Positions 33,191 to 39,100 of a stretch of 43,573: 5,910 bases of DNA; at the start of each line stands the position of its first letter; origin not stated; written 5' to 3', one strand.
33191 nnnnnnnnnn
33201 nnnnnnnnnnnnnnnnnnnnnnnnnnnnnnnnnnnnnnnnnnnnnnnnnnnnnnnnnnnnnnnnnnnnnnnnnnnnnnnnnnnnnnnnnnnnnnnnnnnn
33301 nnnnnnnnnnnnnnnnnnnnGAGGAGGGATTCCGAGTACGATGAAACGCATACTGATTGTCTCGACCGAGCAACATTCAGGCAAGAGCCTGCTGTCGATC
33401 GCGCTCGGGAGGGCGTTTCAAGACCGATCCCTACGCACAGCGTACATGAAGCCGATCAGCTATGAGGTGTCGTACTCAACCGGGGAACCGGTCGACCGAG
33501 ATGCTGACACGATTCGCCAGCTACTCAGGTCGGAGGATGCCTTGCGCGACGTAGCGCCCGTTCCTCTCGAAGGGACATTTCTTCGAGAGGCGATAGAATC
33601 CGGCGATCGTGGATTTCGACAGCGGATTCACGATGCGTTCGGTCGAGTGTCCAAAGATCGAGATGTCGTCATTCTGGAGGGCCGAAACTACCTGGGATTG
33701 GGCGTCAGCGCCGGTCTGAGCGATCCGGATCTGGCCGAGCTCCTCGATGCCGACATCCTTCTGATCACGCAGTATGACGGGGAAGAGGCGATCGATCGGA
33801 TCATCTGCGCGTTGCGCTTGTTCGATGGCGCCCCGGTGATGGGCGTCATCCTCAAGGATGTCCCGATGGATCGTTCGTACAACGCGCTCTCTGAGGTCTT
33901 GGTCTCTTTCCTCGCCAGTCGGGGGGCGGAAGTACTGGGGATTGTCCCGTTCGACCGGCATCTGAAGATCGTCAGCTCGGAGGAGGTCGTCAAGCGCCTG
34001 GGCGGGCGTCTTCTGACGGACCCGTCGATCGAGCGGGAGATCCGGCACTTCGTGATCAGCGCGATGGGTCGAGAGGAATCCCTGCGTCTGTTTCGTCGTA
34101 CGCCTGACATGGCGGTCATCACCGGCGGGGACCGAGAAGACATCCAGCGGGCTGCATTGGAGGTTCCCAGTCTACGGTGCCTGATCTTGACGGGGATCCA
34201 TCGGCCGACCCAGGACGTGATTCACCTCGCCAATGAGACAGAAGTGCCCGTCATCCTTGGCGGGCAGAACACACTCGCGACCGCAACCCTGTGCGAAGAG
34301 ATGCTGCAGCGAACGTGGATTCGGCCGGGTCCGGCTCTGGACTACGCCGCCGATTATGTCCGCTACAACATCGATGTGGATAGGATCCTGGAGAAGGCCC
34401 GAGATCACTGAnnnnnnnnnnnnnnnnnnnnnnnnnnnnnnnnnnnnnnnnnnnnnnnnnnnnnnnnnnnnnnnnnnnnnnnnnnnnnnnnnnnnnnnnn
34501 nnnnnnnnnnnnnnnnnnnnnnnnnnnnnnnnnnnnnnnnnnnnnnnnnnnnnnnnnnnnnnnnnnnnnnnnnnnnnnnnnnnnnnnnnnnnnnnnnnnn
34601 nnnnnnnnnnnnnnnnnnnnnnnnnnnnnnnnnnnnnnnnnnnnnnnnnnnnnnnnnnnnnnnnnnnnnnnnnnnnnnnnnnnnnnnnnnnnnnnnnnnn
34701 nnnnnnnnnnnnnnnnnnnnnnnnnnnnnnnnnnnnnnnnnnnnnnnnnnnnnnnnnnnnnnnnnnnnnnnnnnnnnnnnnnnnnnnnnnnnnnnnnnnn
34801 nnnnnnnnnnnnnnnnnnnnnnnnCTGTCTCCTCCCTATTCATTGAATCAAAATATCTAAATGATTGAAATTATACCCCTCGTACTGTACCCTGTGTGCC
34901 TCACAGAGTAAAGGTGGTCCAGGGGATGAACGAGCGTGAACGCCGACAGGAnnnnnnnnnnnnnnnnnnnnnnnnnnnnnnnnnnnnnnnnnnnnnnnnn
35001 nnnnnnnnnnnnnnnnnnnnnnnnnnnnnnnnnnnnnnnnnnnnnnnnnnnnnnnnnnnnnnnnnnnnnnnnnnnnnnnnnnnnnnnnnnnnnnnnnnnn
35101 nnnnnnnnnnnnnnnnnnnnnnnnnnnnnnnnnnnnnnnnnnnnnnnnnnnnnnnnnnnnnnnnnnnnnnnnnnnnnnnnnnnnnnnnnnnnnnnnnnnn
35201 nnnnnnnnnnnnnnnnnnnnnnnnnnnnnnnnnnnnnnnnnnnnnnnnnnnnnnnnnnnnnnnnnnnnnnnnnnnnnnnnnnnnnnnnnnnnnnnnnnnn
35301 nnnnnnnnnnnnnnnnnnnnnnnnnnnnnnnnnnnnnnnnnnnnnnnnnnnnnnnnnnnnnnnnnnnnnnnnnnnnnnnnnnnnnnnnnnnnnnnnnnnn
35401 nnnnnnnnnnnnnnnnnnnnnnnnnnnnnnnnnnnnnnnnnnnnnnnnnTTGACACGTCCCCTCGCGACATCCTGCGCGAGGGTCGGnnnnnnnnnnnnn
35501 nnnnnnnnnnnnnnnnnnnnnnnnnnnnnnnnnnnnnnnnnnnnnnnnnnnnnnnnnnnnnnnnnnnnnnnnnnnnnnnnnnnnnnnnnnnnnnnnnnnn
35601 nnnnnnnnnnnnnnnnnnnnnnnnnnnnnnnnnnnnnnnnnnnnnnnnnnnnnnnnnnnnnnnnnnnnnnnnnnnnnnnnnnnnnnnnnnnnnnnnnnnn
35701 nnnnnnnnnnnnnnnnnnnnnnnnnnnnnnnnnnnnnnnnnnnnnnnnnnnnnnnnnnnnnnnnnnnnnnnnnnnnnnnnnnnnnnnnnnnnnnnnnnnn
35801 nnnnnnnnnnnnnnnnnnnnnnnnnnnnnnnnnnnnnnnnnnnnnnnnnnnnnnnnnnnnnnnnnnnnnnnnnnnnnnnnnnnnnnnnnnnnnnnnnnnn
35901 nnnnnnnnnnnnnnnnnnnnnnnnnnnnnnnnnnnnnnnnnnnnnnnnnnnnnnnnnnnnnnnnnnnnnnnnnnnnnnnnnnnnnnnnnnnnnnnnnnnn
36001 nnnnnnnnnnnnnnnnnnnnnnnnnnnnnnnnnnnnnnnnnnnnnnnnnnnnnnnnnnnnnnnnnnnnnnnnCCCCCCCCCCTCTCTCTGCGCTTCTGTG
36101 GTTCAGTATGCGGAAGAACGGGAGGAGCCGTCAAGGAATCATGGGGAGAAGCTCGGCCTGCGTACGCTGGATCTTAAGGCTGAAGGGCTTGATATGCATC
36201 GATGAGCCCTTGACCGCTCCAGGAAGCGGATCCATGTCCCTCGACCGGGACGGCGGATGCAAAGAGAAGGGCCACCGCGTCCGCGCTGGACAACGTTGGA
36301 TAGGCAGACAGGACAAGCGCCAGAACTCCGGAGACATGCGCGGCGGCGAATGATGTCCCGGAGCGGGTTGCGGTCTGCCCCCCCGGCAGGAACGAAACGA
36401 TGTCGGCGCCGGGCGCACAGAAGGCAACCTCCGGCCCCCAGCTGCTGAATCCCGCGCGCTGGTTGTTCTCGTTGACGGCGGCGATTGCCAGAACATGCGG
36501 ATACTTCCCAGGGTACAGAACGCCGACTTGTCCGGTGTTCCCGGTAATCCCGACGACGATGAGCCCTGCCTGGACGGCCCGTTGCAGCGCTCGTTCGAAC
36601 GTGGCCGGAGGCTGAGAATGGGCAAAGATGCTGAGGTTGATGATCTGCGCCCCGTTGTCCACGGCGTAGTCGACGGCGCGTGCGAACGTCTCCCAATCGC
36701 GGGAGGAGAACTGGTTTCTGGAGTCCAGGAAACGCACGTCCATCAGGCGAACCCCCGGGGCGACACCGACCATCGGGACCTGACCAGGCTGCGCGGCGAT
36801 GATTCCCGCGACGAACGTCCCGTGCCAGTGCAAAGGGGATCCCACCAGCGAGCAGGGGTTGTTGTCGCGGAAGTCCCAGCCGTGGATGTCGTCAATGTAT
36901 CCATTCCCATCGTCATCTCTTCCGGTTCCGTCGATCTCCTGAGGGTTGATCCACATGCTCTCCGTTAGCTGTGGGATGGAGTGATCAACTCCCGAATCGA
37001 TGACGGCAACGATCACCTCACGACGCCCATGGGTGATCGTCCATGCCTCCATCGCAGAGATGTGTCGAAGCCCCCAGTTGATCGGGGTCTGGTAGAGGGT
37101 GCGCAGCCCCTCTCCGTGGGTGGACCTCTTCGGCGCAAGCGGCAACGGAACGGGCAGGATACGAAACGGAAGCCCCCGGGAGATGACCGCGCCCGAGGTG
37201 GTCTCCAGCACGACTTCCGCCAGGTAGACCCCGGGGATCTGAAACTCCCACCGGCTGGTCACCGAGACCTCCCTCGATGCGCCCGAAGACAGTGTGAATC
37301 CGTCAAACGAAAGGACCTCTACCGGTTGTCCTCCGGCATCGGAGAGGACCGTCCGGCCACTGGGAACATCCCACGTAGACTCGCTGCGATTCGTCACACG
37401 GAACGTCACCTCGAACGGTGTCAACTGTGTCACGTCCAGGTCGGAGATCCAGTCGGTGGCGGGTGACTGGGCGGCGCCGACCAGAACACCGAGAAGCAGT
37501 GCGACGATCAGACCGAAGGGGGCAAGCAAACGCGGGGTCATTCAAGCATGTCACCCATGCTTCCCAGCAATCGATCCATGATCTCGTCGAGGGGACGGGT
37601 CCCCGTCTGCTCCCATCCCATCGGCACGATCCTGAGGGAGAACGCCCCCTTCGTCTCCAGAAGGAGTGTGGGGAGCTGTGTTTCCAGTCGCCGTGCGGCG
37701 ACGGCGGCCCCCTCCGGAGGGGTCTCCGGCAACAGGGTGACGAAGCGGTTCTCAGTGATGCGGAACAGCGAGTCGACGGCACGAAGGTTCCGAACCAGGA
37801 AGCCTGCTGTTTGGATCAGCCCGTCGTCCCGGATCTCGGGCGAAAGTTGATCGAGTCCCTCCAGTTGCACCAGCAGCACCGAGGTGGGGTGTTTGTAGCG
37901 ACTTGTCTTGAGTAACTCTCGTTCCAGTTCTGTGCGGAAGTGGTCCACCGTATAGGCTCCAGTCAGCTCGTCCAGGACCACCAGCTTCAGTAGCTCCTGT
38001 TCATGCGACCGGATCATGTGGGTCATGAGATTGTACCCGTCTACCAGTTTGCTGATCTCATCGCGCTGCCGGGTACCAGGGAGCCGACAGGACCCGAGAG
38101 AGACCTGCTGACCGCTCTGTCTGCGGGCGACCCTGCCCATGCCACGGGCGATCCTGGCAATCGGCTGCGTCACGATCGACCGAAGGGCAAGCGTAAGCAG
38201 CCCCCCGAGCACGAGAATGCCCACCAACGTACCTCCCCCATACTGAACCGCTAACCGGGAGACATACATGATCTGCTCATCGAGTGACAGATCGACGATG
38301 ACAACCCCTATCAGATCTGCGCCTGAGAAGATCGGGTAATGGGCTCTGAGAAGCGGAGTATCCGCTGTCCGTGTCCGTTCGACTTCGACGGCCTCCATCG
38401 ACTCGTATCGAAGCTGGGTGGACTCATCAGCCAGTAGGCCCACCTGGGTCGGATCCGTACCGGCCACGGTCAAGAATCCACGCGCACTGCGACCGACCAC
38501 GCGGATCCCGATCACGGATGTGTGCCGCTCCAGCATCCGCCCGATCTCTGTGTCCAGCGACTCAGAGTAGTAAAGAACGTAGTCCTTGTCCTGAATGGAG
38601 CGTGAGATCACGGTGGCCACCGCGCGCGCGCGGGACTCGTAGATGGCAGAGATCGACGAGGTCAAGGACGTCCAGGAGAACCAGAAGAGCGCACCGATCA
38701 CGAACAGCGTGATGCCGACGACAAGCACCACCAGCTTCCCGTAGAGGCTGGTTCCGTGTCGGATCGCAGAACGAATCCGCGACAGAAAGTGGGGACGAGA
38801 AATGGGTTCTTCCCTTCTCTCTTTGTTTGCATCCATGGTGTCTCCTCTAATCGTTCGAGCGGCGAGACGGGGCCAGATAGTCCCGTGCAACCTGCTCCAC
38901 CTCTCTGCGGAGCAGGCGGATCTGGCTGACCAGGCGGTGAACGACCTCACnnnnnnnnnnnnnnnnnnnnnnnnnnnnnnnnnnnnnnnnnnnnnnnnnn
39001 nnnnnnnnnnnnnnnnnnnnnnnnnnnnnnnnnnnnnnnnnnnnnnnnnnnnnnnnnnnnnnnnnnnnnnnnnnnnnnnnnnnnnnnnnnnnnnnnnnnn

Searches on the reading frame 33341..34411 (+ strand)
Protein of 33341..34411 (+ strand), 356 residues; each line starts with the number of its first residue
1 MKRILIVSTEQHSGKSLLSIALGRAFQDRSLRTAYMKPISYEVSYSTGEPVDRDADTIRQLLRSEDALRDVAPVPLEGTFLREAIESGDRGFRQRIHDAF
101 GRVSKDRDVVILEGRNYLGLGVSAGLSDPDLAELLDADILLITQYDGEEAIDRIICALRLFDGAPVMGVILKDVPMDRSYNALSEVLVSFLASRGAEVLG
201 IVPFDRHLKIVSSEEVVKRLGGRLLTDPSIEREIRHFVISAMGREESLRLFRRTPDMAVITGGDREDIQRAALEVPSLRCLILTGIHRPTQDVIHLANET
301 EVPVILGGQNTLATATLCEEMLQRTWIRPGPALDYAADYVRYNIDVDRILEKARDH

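Call 27: search_protein_families(library=pfam, proteins=[window:33341-34411:+], max_evalue=0.001)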
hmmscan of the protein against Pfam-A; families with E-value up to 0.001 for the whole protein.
window:33341-34411:+ (356 aa): 3 families
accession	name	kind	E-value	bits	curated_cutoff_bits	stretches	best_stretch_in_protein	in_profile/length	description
PF13500.12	AAA_26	-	1.3e-23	84.4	27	1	2-208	1-194/198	AAA domain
PF07085.17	DRTGG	-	1.3e-23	83.3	25.2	1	215-320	1-104/105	DRTGG domain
PF01656.29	CbiA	-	1.5e-07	31.8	25.4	1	4-210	1-118/125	CobQ/CobB/MinD/ParA nucleotide binding domain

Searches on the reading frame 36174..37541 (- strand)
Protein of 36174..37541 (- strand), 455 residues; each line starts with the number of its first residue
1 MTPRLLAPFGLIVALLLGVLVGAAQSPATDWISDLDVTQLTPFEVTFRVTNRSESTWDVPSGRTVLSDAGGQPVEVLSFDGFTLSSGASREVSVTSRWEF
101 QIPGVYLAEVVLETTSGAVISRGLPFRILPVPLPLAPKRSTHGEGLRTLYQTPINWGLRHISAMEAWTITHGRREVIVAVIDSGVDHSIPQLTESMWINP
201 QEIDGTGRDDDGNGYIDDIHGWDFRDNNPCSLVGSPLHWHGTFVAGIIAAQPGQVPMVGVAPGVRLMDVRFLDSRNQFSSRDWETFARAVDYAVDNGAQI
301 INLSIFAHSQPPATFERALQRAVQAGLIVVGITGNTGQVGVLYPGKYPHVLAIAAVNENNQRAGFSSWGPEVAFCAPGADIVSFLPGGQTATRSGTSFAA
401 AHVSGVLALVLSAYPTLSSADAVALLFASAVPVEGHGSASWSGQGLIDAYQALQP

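Call 27: search_protein_families(library=pfam, proteins=[window:36174-37541:-], max_evalue=0.001)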
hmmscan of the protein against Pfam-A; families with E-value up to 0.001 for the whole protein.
window:36174-37541:- (455 aa): 1 family
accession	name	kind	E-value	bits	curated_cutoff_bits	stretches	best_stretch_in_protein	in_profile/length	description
PF00082.27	Peptidase_S8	-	3.9e-44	151.6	21.8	1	174-443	2-286/288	Subtilase family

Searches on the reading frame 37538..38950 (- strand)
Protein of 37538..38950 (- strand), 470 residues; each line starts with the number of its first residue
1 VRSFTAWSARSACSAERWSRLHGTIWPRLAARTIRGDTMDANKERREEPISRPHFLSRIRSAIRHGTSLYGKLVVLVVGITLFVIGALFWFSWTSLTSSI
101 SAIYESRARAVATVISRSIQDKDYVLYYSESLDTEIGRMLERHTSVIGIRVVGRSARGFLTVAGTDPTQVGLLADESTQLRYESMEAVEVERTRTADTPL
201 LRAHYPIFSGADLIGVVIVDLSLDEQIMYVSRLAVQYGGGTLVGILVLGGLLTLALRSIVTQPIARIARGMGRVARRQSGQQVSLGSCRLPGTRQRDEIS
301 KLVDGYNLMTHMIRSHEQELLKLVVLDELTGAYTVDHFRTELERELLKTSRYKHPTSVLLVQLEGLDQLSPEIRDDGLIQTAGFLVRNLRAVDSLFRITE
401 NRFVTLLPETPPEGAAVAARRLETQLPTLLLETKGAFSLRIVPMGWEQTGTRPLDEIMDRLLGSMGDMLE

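Call 27: search_protein_families(library=pfam, proteins=[window:37538-38950:-], max_evalue=0.001)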
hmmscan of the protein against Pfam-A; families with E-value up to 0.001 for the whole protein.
window:37538-38950:- (470 aa): 2 families
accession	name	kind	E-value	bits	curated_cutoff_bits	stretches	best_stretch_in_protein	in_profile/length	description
PF00990.26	GGDEF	-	1.3e-08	35.3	23.8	1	325-430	2-111/161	Diguanylate cyclase, GGDEF domain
PF00672.30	HAMP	-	0.00036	21.2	25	0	257-314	3-52/53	HAMP domain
